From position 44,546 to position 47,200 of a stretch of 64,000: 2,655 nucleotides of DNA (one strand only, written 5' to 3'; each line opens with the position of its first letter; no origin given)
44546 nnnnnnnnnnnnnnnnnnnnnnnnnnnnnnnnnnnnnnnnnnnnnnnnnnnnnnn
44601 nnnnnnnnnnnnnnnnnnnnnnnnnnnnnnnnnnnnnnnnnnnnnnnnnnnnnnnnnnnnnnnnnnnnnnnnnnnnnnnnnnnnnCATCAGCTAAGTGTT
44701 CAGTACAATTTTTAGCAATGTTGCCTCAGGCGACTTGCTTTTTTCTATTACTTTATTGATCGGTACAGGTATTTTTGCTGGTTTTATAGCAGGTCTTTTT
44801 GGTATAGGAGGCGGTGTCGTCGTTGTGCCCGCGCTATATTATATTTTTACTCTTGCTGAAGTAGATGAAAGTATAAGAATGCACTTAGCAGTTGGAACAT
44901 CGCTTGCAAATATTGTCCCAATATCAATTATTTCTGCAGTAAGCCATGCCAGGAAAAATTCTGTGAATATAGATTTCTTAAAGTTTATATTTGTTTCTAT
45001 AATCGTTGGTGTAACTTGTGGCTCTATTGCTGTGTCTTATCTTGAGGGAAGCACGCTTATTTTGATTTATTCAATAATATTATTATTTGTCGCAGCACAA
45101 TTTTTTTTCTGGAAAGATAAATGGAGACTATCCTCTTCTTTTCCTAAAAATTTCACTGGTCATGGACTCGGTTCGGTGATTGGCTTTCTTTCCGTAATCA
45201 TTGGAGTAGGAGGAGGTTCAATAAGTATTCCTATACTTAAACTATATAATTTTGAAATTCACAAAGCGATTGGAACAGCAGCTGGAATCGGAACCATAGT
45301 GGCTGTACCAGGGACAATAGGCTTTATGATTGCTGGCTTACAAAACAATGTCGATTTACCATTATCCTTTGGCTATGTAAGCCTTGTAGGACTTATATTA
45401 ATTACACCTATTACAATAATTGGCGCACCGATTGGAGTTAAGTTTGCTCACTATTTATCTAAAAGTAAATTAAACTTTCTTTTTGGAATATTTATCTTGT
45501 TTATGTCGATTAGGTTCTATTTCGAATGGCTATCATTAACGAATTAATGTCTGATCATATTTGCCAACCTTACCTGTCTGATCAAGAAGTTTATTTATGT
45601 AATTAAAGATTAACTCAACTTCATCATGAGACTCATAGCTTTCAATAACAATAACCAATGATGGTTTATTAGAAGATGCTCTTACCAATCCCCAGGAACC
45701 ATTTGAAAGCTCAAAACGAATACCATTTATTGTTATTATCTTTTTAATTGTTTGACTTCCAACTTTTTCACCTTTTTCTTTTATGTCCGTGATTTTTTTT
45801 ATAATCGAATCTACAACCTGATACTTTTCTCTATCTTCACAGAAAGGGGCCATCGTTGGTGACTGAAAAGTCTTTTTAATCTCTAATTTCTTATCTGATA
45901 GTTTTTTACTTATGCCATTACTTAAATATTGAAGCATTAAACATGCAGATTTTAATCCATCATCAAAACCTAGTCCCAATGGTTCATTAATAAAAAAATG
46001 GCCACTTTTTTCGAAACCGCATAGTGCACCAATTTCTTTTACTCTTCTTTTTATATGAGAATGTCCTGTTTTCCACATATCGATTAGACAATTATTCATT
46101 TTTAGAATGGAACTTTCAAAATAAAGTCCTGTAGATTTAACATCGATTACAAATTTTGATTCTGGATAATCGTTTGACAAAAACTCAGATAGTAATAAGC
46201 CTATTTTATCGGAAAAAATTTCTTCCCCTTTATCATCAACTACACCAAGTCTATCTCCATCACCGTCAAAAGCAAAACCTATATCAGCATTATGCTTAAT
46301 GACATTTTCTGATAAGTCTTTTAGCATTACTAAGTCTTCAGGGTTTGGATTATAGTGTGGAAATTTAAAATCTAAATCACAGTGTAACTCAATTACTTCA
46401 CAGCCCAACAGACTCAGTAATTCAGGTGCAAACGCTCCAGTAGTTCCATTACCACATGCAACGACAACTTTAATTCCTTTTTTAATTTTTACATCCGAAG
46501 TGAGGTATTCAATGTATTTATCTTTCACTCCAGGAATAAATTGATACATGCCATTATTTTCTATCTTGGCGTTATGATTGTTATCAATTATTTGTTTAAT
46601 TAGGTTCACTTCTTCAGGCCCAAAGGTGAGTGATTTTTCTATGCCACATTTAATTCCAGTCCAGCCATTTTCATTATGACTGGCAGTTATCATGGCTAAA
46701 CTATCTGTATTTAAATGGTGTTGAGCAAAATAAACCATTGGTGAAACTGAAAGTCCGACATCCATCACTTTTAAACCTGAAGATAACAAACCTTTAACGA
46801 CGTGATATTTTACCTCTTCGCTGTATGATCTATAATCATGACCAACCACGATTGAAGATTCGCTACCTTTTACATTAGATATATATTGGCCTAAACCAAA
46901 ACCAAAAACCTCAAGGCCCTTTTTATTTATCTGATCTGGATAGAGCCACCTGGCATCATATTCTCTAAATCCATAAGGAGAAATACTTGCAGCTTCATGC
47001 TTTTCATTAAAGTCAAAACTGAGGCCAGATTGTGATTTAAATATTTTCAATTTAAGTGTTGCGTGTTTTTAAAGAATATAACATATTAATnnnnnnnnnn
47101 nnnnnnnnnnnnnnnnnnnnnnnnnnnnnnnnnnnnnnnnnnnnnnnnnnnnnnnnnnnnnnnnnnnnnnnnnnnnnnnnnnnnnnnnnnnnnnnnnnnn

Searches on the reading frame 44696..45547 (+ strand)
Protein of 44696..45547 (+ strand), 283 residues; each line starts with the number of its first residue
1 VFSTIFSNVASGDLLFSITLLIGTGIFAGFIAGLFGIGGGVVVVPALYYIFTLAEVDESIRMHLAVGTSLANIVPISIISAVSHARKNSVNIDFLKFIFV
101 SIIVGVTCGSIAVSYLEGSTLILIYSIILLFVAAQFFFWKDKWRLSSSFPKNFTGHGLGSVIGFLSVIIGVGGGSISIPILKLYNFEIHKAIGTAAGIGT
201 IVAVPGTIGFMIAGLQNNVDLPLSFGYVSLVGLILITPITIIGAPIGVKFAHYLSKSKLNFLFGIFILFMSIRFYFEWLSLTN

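Call 34: search_protein_families(library=pfam, proteins=[window:44696-45547:+], max_evalue=0.001)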
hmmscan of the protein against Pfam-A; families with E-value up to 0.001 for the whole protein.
window:44696-45547:+ (283 aa): 1 family
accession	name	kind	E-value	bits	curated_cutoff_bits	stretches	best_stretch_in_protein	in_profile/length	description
PF01925.25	TauE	-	6.7e-47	160.6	32.6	1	21-273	1-236/237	Sulfite exporter TauE/SafE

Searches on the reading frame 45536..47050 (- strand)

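Call 33: search_protein_families(library=pfam, proteins=[window:45536-47050:-], max_evalue=0.001)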
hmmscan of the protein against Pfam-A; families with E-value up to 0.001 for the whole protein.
window:45536-47050:- (504 aa): 4 families
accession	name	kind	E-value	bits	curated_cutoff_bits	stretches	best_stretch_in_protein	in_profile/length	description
PF02878.22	PGM_PMM_I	-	4.1e-30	104.7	22.5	1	28-160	4-136/138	Phosphoglucomutase/phosphomannomutase, alpha/beta/alpha domain I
PF02879.22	PGM_PMM_II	-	6e-28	97.8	29.3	1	177-275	1-103/103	Phosphoglucomutase/phosphomannomutase, alpha/beta/alpha domain II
PF02880.22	PGM_PMM_III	-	9.1e-11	42.3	20.7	1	280-386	2-106/115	Phosphoglucomutase/phosphomannomutase, alpha/beta/alpha domain III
PF00408.26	PGM_PMM_IV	-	1.4e-05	25.5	23.1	1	416-483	18-63/68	Phosphoglucomutase/phosphomannomutase, C-terminal domain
